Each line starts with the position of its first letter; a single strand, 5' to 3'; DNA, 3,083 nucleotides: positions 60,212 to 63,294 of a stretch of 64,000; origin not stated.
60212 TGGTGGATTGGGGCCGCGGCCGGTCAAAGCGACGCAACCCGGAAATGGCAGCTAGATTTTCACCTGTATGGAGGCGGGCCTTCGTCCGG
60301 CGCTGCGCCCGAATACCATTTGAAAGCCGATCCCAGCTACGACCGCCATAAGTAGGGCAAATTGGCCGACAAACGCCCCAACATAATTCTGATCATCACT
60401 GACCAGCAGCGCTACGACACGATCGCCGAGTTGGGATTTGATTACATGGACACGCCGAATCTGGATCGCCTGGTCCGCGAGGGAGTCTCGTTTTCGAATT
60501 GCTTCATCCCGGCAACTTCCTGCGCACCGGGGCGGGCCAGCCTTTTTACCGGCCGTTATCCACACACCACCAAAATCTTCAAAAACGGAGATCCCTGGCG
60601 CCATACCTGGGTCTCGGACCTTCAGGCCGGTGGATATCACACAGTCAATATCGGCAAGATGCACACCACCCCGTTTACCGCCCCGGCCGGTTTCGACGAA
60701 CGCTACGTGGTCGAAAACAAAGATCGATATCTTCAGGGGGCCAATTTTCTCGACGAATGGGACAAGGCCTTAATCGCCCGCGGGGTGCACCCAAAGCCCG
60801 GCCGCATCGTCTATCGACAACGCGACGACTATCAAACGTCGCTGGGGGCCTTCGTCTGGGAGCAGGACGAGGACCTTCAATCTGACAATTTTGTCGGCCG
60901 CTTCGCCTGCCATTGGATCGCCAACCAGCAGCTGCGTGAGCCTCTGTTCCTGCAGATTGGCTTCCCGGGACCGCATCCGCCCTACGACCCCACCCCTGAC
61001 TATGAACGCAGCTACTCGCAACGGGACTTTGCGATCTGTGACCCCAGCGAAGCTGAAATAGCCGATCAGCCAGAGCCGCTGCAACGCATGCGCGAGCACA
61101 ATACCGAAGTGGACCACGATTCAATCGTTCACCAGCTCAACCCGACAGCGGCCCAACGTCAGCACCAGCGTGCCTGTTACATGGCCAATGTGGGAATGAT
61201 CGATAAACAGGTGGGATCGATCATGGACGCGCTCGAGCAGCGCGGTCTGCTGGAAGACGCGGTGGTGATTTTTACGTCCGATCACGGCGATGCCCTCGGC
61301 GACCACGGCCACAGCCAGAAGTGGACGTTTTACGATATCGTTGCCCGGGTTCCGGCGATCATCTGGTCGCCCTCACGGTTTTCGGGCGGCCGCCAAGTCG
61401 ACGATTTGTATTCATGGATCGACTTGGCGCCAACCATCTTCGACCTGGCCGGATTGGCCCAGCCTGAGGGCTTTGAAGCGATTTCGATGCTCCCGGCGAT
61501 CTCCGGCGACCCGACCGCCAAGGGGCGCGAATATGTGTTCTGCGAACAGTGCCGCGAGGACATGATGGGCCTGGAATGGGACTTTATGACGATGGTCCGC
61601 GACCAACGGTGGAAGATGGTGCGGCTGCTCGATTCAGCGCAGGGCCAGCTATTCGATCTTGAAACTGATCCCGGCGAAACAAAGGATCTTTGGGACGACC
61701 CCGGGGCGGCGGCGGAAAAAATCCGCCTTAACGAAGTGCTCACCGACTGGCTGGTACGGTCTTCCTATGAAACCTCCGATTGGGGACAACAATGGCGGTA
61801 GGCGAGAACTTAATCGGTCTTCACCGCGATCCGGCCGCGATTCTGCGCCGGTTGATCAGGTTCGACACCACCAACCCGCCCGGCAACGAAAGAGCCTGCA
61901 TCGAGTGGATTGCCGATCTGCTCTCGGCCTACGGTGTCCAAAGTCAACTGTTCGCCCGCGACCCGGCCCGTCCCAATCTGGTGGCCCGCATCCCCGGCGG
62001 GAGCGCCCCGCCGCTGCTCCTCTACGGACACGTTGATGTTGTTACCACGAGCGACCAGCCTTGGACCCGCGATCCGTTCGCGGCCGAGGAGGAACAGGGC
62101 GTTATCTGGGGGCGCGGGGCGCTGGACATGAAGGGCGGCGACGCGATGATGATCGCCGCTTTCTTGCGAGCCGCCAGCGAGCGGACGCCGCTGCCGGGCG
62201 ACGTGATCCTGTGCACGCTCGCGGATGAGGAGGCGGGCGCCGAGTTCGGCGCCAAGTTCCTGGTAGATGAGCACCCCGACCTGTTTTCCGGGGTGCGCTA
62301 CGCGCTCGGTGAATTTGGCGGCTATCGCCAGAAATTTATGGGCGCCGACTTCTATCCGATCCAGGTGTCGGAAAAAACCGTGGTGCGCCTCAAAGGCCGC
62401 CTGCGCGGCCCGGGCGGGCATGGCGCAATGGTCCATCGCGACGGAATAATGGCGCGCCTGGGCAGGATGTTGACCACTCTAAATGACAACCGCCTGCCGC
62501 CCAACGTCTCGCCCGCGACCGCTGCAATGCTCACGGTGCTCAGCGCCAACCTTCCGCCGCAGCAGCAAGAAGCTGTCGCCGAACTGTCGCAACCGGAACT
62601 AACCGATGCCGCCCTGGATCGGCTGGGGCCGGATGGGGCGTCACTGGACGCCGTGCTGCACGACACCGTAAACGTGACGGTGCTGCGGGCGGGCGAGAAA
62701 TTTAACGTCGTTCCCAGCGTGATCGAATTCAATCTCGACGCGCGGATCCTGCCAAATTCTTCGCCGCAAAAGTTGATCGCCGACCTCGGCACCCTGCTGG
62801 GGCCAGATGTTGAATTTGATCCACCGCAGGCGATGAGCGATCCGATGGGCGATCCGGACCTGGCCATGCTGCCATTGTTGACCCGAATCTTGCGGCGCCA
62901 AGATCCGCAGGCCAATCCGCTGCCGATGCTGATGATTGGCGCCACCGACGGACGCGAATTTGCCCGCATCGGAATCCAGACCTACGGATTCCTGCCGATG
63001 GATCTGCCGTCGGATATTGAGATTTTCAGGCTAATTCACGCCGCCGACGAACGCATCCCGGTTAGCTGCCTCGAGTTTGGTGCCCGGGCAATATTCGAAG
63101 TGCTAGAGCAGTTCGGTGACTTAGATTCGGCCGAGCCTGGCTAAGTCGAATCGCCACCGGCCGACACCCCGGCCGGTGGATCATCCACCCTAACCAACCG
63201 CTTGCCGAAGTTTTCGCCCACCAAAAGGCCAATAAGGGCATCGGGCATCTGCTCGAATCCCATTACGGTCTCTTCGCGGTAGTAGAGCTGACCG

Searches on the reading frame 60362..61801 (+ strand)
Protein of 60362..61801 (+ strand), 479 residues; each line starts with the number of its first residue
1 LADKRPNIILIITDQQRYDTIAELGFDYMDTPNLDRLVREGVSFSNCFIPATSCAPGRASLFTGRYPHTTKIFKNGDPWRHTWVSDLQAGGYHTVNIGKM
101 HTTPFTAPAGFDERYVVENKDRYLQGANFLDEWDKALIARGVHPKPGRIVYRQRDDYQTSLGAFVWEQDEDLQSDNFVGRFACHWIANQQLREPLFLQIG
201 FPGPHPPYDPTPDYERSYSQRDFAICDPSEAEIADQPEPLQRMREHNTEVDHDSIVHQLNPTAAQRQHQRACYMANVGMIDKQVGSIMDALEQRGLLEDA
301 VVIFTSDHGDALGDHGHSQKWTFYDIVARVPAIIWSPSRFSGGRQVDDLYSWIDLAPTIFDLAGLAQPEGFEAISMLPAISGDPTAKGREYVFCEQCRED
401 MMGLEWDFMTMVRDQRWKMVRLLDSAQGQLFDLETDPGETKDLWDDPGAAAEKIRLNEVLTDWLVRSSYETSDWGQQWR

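Call 77: search_protein_families(library=pfam, proteins=[window:60362-61801:+], max_evalue=0.00001)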
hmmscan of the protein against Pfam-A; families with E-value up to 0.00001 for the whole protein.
window:60362-61801:+ (479 aa): 3 families
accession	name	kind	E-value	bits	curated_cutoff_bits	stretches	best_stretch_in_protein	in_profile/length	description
PF00884.28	Sulfatase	-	1.2e-50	173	25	1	6-364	1-300/301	Sulfatase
PF16347.10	SGSH_C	-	2.5e-17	63.9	29.3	1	313-461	1-149/154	N-sulphoglucosamine sulphohydrolase, C-terminal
PF01663.27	Phosphodiest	-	7.9e-16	59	23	1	9-76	2-66/342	Type I phosphodiesterase / nucleotide pyrophosphatase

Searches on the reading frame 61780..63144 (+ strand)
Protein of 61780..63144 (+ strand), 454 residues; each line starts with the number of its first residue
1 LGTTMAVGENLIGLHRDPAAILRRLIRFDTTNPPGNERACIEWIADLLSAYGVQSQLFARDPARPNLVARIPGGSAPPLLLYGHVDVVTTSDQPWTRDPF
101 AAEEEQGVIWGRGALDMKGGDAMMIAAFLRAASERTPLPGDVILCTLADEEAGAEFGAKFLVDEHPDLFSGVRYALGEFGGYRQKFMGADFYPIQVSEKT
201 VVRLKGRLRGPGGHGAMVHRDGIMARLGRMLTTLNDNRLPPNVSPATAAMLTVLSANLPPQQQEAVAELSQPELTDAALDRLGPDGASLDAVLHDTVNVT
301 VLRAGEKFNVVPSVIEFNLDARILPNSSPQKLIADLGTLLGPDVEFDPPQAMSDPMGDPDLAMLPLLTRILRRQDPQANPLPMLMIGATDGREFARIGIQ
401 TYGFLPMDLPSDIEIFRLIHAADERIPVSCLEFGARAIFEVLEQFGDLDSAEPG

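Call 77: search_protein_families(library=pfam, proteins=[window:61780-63144:+], max_evalue=0.00001)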
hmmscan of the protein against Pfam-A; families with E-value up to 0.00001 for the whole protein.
window:61780-63144:+ (454 aa): 2 families
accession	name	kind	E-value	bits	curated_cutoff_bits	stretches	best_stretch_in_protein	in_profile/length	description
PF01546.33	Peptidase_M20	-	3.1e-23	83.2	24.6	1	80-443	1-205/206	Peptidase family M20/M25/M40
PF07687.19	M20_dimer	-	3.4e-06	27.4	21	1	210-340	15-99/107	Peptidase dimerisation domain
